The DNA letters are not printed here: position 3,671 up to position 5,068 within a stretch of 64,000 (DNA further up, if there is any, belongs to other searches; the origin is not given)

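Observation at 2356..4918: Spt-like alpha-oxoamine synthase co-transcribed with a GNAT-tailed protein: candidate compact ceramide / N-acyl-aminolipid module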

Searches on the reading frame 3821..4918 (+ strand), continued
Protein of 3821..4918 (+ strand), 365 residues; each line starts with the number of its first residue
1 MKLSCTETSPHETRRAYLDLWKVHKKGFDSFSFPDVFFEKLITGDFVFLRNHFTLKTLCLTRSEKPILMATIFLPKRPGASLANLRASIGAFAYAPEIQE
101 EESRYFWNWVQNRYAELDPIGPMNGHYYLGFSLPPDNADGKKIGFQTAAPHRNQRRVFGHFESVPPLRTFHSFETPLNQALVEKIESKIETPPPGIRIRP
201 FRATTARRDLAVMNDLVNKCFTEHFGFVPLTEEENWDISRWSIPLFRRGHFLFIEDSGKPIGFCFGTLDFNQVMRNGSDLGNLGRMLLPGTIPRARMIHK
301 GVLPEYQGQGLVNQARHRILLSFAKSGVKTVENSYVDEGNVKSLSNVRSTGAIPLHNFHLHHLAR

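Call 37: search_protein_families(library=ncbifam, proteins=[L026:7347-8609:+, L025:3360-4739:+, L030:8110-9363:+, L023:8151-9365:+, L022:2379-3590:+, L021:413-1618:+, L001:8660-9997:+], max_evalue=1e-40)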
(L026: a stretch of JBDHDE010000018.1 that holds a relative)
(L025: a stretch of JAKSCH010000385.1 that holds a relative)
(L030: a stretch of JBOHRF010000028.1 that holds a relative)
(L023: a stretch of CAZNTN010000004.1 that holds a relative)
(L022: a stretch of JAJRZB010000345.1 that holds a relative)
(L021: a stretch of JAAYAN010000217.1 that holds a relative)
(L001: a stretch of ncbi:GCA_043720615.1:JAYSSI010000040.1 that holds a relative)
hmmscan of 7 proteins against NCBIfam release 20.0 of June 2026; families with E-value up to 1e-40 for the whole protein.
L026:7347-8609:+ (421 aa): 10 families
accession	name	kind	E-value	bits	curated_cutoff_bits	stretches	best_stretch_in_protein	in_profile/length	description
NF047600.1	SerpalmtaseCFB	equivalog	2e-158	527.2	640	1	31-418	4-392/395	serine palmitoyltransferase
NF047599.1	SerpalmtaseBetaP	equivalog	6.2e-123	410.4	500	1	32-419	3-394/394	serine palmitoyltransferase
TIGR00858.1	bioF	equivalog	1.5e-121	405.6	426.45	1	56-411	7-364/365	8-amino-7-oxononanoate synthase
TIGR01825.1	gly_Cac_T_rel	subfamily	2.7e-121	404.9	535.4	1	44-421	7-385/385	BioF/Kbl family PLP-dependent acyltransferase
NF005394.0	PRK06939.1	equivalog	1.6e-114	382.7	460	1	42-421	13-397/397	glycine C-acetyltransferase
NF047603.1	SerpalmtaseAlphaP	equivalog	2.4e-101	339.3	670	1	62-421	37-399/399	serine palmitoyltransferase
TIGR01822.1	2am3keto_CoA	equivalog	3.5e-95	319.2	493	1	44-421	11-393/393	glycine C-acetyltransferase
TIGR01821.1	5aminolev_synth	equivalog_domain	6.2e-73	246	338.55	1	71-418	46-397/402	5-aminolevulinate synthase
NF005526.0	PRK07179.1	equivalog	6.7e-66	222.5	428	1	69-412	53-393/407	alpha-hydroxyketone-type quorum-sensing autoinducer synthase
NF005697.0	PRK07505.1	subfamily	1.5e-42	145.7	342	1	55-412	33-396/405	hypothetical protein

L025:3360-4739:+ (460 aa): 10 families
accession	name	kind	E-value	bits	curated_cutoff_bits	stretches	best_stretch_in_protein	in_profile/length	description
NF047600.1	SerpalmtaseCFB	equivalog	2.4e-158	527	640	1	72-459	7-394/395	serine palmitoyltransferase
NF047599.1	SerpalmtaseBetaP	equivalog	1.2e-128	429.1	500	1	75-457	8-393/394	serine palmitoyltransferase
TIGR00858.1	bioF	equivalog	6.9e-120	400.1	426.45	1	95-450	8-364/365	8-amino-7-oxononanoate synthase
TIGR01825.1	gly_Cac_T_rel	subfamily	1.5e-116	389.3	535.4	1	81-460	6-385/385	BioF/Kbl family PLP-dependent acyltransferase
NF005394.0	PRK06939.1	equivalog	2.2e-111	372.4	460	1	80-460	13-397/397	glycine C-acetyltransferase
NF047603.1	SerpalmtaseAlphaP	equivalog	5.3e-103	344.8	670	1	90-460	26-399/399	serine palmitoyltransferase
TIGR01822.1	2am3keto_CoA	equivalog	7.9e-92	308.2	493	1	96-460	25-393/393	glycine C-acetyltransferase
TIGR01821.1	5aminolev_synth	equivalog_domain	7.4e-83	278.6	338.55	1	84-458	15-398/402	5-aminolevulinate synthase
NF005526.0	PRK07179.1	equivalog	5.9e-66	222.7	428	1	107-457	53-399/407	alpha-hydroxyketone-type quorum-sensing autoinducer synthase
NF005697.0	PRK07505.1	subfamily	7.6e-42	143.3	342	1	97-454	37-399/405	hypothetical protein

L030:8110-9363:+ (418 aa): 9 families
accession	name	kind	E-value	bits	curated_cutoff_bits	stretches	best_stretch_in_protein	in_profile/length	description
NF047600.1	SerpalmtaseCFB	equivalog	3.2e-160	533.1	640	1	25-411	5-391/395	serine palmitoyltransferase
TIGR00858.1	bioF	equivalog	6.1e-120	400.3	426.45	1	51-405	9-364/365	8-amino-7-oxononanoate synthase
TIGR01825.1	gly_Cac_T_rel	subfamily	3.3e-117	391.4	535.4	1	41-412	11-382/385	BioF/Kbl family PLP-dependent acyltransferase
NF047599.1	SerpalmtaseBetaP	equivalog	7.5e-117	390.3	500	1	23-412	1-393/394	serine palmitoyltransferase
NF005394.0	PRK06939.1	equivalog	8.5e-113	377.1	460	1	36-413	14-395/397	glycine C-acetyltransferase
NF047603.1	SerpalmtaseAlphaP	equivalog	7.9e-96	321.1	670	1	54-411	36-395/399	serine palmitoyltransferase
TIGR01822.1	2am3keto_CoA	equivalog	6.3e-91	305.2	493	1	43-413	17-391/393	glycine C-acetyltransferase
TIGR01821.1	5aminolev_synth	equivalog_domain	1.4e-75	254.7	338.55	1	63-412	44-397/402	5-aminolevulinate synthase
NF005526.0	PRK07179.1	equivalog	8.7e-66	222.2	428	1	63-408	54-395/407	alpha-hydroxyketone-type quorum-sensing autoinducer synthase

L023:8151-9365:+ (405 aa): 10 families
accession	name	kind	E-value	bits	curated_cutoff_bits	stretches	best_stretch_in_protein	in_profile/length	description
NF047600.1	SerpalmtaseCFB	equivalog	5e-143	476.5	640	1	11-403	5-393/395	serine palmitoyltransferase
TIGR01825.1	gly_Cac_T_rel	subfamily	8.2e-111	370.4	535.4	1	23-405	7-385/385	BioF/Kbl family PLP-dependent acyltransferase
NF005394.0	PRK06939.1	equivalog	2.7e-107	359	460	1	22-405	14-397/397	glycine C-acetyltransferase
TIGR00858.1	bioF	equivalog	9.1e-106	353.7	426.45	1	34-395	6-364/365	8-amino-7-oxononanoate synthase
NF047599.1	SerpalmtaseBetaP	equivalog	1e-101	340.5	500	1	21-402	14-393/394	serine palmitoyltransferase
TIGR01822.1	2am3keto_CoA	equivalog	1.1e-89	301.1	493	1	22-405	10-393/393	glycine C-acetyltransferase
NF047603.1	SerpalmtaseAlphaP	equivalog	1.7e-84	283.9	670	1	36-405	31-399/399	serine palmitoyltransferase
TIGR01821.1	5aminolev_synth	equivalog_domain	5.6e-76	256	338.55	1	48-404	44-399/402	5-aminolevulinate synthase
NF005526.0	PRK07179.1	equivalog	1.1e-57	195.5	428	1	49-402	54-399/407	alpha-hydroxyketone-type quorum-sensing autoinducer synthase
NF005697.0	PRK07505.1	subfamily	3.5e-43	147.8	342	1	36-398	35-398/405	hypothetical protein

L022:2379-3590:+ (404 aa): 10 families
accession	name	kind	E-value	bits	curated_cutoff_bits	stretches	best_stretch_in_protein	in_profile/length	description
NF047600.1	SerpalmtaseCFB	equivalog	1.4e-143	478.3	640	1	11-402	5-393/395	serine palmitoyltransferase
TIGR01825.1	gly_Cac_T_rel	subfamily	6e-108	360.9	535.4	1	22-404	6-385/385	BioF/Kbl family PLP-dependent acyltransferase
TIGR00858.1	bioF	equivalog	3.6e-105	351.7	426.45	1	34-394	6-364/365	8-amino-7-oxononanoate synthase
NF047599.1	SerpalmtaseBetaP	equivalog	5.5e-105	351.3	500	1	19-401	12-393/394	serine palmitoyltransferase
NF005394.0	PRK06939.1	equivalog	8.3e-104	347.5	460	1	22-404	14-397/397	glycine C-acetyltransferase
TIGR01822.1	2am3keto_CoA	equivalog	5.7e-85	285.6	493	1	22-404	10-393/393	glycine C-acetyltransferase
NF047603.1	SerpalmtaseAlphaP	equivalog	1.1e-81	274.6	670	1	40-404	35-399/399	serine palmitoyltransferase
TIGR01821.1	5aminolev_synth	equivalog_domain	4.1e-75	253.2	338.55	1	25-403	15-399/402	5-aminolevulinate synthase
NF005526.0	PRK07179.1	equivalog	1.1e-56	192.2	428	1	48-401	49-399/407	alpha-hydroxyketone-type quorum-sensing autoinducer synthase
NF005697.0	PRK07505.1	subfamily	2.7e-41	141.5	342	1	45-400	44-401/405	hypothetical protein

L021:413-1618:+ (402 aa): 10 families
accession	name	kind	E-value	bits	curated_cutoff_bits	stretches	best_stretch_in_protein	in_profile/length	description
NF047600.1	SerpalmtaseCFB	equivalog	2.7e-149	497.1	640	1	9-400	5-393/395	serine palmitoyltransferase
TIGR01825.1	gly_Cac_T_rel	subfamily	6.6e-110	367.4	535.4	1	20-402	6-385/385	BioF/Kbl family PLP-dependent acyltransferase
NF005394.0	PRK06939.1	equivalog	2.1e-108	362.6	460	1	19-402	13-397/397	glycine C-acetyltransferase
TIGR00858.1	bioF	equivalog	1.7e-107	359.4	426.45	1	32-392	6-364/365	8-amino-7-oxononanoate synthase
NF047599.1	SerpalmtaseBetaP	equivalog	5.7e-107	357.8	500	1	18-399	13-393/394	serine palmitoyltransferase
TIGR01822.1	2am3keto_CoA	equivalog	1e-90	304.5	493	1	19-402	9-393/393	glycine C-acetyltransferase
NF047603.1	SerpalmtaseAlphaP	equivalog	7.2e-86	288.3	670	1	21-402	17-399/399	serine palmitoyltransferase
TIGR01821.1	5aminolev_synth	equivalog_domain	2.4e-76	257.2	338.55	1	45-401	42-399/402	5-aminolevulinate synthase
NF005526.0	PRK07179.1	equivalog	5.4e-60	203.1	428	1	47-397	54-397/407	alpha-hydroxyketone-type quorum-sensing autoinducer synthase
NF005697.0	PRK07505.1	subfamily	4.9e-41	140.7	342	1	35-397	36-400/405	hypothetical protein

L001:8660-9997:+ (446 aa): 10 families
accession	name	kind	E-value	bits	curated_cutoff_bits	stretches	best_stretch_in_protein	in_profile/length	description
TIGR00858.1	bioF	equivalog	4.3e-69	233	426.45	1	51-409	9-364/365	8-amino-7-oxononanoate synthase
NF005394.0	PRK06939.1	equivalog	1.1e-68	231.8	460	1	48-416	27-394/397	glycine C-acetyltransferase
NF047599.1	SerpalmtaseBetaP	equivalog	1.2e-67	228.4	500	1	57-414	37-391/394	serine palmitoyltransferase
NF047600.1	SerpalmtaseCFB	equivalog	5.1e-67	226.3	640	1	53-414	33-390/395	serine palmitoyltransferase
TIGR01825.1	gly_Cac_T_rel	subfamily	1.3e-65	221.6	535.4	1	50-415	20-381/385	BioF/Kbl family PLP-dependent acyltransferase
TIGR01822.1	2am3keto_CoA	equivalog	9.1e-59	199.3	493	1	49-414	24-388/393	glycine C-acetyltransferase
NF005697.0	PRK07505.1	subfamily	6.2e-56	189.7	342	1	58-414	43-400/405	hypothetical protein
TIGR01821.1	5aminolev_synth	equivalog_domain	1.9e-54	185.1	338.55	1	62-414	44-395/402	5-aminolevulinate synthase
NF047603.1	SerpalmtaseAlphaP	equivalog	3e-50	171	670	1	57-410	39-390/399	serine palmitoyltransferase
NF005526.0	PRK07179.1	equivalog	6.6e-47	160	428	1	53-416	41-399/407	alpha-hydroxyketone-type quorum-sensing autoinducer synthase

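Call 47: search_protein_families(library=ncbifam, proteins=[L022:3629-4774:+, L023:9407-10549:+, L025:4743-5945:+, L031:9377-10525:+, L030:9332-10489:+, L027:9389-10540:+, L021:1617-2795:+], max_evalue=0.01)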
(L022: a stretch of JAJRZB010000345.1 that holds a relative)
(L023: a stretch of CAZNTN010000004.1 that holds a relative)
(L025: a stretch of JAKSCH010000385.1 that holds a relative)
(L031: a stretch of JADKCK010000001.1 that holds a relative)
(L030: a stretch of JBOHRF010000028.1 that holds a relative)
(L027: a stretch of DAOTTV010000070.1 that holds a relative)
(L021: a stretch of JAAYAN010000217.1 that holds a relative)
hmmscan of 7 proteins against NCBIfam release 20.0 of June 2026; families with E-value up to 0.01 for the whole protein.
L022:3629-4774:+ (382 aa): 1 family
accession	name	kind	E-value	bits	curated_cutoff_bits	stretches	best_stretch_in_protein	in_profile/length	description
NF043067.1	AAC_6p_group_E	equivalog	0.00056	19.8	140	1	52-131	24-107/140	aminoglycoside 6'-N-acetyltransferase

L023:9407-10549:+ (381 aa): 0 families

L025:4743-5945:+ (401 aa): 0 families

L031:9377-10525:+ (383 aa): 0 families

L030:9332-10489:+ (386 aa): 1 family
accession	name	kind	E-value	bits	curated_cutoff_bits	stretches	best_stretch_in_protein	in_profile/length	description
NF058543.1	ActPatMycb56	equivalog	0.0035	16.2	460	1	316-371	220-274/317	acetyltransferase Pat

L027:9389-10540:+ (384 aa): 0 families

L021:1617-2795:+ (393 aa): 0 families

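Call 48: search_protein_families(library=pfam, proteins=[L022:3629-4774:+, L023:9407-10549:+, L025:4743-5945:+, L031:9377-10525:+, L030:9332-10489:+, L027:9389-10540:+, L021:1617-2795:+], max_evalue=0.01)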
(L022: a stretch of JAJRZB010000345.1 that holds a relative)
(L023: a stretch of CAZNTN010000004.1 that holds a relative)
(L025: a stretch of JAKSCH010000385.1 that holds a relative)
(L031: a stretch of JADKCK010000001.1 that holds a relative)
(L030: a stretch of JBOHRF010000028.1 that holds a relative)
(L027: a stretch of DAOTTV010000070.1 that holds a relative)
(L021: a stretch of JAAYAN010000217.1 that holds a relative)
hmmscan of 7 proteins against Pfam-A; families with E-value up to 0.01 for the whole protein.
L022:3629-4774:+ (382 aa): 3 families
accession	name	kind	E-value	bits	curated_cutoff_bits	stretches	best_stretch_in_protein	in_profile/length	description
PF00583.31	Acetyltransf_1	-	5.8e-10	39.9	20.7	1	57-131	24-96/116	Acetyltransferase (GNAT) family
PF13508.13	Acetyltransf_7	-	0.0048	17.7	27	0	67-129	4-63/84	Acetyltransferase (GNAT) domain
PF14626.12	RNase_Zc3h12a_2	-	0.0053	17.4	23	0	158-184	27-53/122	Zc3h12a-like Ribonuclease NYN domain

L023:9407-10549:+ (381 aa): 1 family
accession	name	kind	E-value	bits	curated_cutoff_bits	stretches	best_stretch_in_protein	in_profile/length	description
PF00583.31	Acetyltransf_1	-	8.5e-07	29.7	20.7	0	59-131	24-98/116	Acetyltransferase (GNAT) family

L025:4743-5945:+ (401 aa): 1 family
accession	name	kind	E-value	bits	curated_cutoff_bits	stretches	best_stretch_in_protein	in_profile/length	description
PF00583.31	Acetyltransf_1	-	1.5e-06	28.9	20.7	0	244-387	4-115/116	Acetyltransferase (GNAT) family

L031:9377-10525:+ (383 aa): 3 families
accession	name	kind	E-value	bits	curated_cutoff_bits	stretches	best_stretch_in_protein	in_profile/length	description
PF00583.31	Acetyltransf_1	-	1.3e-09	38.8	20.7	1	227-364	5-111/116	Acetyltransferase (GNAT) family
PF13508.13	Acetyltransf_7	-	0.00034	21.3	27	0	67-91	4-28/84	Acetyltransferase (GNAT) domain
PF13673.13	Acetyltransf_10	-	0.00073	20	23.6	0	64-89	29-53/128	Acetyltransferase (GNAT) domain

L030:9332-10489:+ (386 aa): 2 families
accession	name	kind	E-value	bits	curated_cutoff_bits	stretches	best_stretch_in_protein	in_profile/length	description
PF00583.31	Acetyltransf_1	-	6.9e-11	42.9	20.7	2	227-370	3-115/116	Acetyltransferase (GNAT) family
PF13508.13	Acetyltransf_7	-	0.00097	19.9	27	0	265-350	4-61/84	Acetyltransferase (GNAT) domain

L027:9389-10540:+ (384 aa): 1 family
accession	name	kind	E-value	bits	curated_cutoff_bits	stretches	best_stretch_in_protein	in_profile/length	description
PF00583.31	Acetyltransf_1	-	2.1e-07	31.6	20.7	0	53-125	26-96/116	Acetyltransferase (GNAT) family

L021:1617-2795:+ (393 aa): 1 family
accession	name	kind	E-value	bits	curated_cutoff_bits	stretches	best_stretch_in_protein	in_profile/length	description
PF00583.31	Acetyltransf_1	-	2.3e-09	37.9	20.7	1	269-357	29-94/116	Acetyltransferase (GNAT) family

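Call 55: search_protein_families(library=pfam, proteins=[L023:6297-6698:+, L023:6655-7137:+, L023:7077-8087:-, L023:10568-11467:-, L023:11508-12353:+, L023:12357-14336:+, L023:14396-15520:+, L026:5050-7326:-, L026:10728-11582:+, L026:11607-12920:-], max_evalue=0.001)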
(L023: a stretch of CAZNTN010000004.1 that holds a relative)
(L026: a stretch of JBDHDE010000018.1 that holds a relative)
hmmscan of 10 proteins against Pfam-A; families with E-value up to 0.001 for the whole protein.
L023:6297-6698:+ (133 aa): 1 family
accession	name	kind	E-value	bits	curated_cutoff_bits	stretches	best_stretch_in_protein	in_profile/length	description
PF07635.16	PSCyt1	-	4.4e-07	30.9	22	1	58-108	3-57/59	Planctomycete cytochrome C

L023:6655-7137:+ (160 aa): 2 families
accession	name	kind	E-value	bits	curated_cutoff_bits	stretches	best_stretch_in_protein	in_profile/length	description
PF01986.22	DUF123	-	1.2e-19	71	25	1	42-135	2-95/95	Domain of unknown function DUF123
PF01541.30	GIY-YIG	-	0.00092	19.9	22.6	0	48-107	14-71/78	GIY-YIG catalytic domain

L023:7077-8087:- (336 aa): 7 families
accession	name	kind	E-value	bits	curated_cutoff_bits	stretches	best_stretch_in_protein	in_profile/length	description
PF01370.27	Epimerase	-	2.7e-32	112.5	20.9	1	14-225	2-228/240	NAD dependent epimerase/dehydratase family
PF16363.11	GDP_Man_Dehyd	-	1.9e-25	90.5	27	1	15-326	2-332/332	GDP-mannose 4,6 dehydratase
PF07993.18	NAD_binding_4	-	8.5e-21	74.7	20.1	2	64-196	78-227/258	Male sterility protein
PF01073.25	3Beta_HSD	-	2e-20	73.4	22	1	14-216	1-223/280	3-beta hydroxysteroid dehydrogenase/isomerase family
PF13460.12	NAD_binding_10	-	4.4e-18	66.2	27.2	1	17-185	1-155/184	NAD(P)H-binding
PF05368.20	NmrA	-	1.5e-14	54.8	27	1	14-125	6-108/298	NmrA-like family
PF04321.23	RmlD_sub_bind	-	1.8e-12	47.4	27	1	14-257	4-235/287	RmlD substrate binding domain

L023:10568-11467:- (299 aa): 1 family
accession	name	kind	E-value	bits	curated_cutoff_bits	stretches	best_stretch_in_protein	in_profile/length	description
PF16119.10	DUF4835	-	3.9e-69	233.3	25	1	21-296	1-275/276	Domain of unknown function (DUF4835)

L023:11508-12353:+ (281 aa): 0 families

L023:12357-14336:+ (659 aa): 1 family
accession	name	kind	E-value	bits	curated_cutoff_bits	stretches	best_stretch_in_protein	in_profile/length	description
PF12836.13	HHH_3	-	1.9e-09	37.9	27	1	55-115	4-64/65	Helix-hairpin-helix motif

L023:14396-15520:+ (374 aa): 2 families
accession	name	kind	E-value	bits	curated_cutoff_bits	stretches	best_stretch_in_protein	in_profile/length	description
PF01855.24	POR_N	-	2e-32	113.2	27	1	21-235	6-217/231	Pyruvate flavodoxin/ferredoxin oxidoreductase, thiamine diP-bdg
PF17147.9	PFOR_II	-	2.1e-07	31.6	27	1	273-355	3-93/102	Pyruvate:ferredoxin oxidoreductase core domain II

L026:5050-7326:- (758 aa): 2 families
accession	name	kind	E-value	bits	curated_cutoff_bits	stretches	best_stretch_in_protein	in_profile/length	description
PF05547.17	Peptidase_M6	-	1.8e-21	77.1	22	1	229-440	69-278/294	Immune inhibitor A peptidase M6, catalytic domain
PF05345.18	He_PIG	-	1.5e-06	29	24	1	611-681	8-88/96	Putative Ig domain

L026:10728-11582:+ (284 aa): 3 families
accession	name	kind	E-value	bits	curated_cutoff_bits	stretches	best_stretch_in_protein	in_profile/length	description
PF14378.12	PAP2_3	-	5.1e-20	72.5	27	1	105-277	7-189/190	PAP2 superfamily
PF01569.27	PAP2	-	7.4e-09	35.9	27.2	1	161-278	6-120/130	PAP2 superfamily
PF14360.12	PAP2_C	-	0.00071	20.5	27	1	219-278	8-71/74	PAP2 superfamily C-terminal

L026:11607-12920:- (437 aa): 0 families
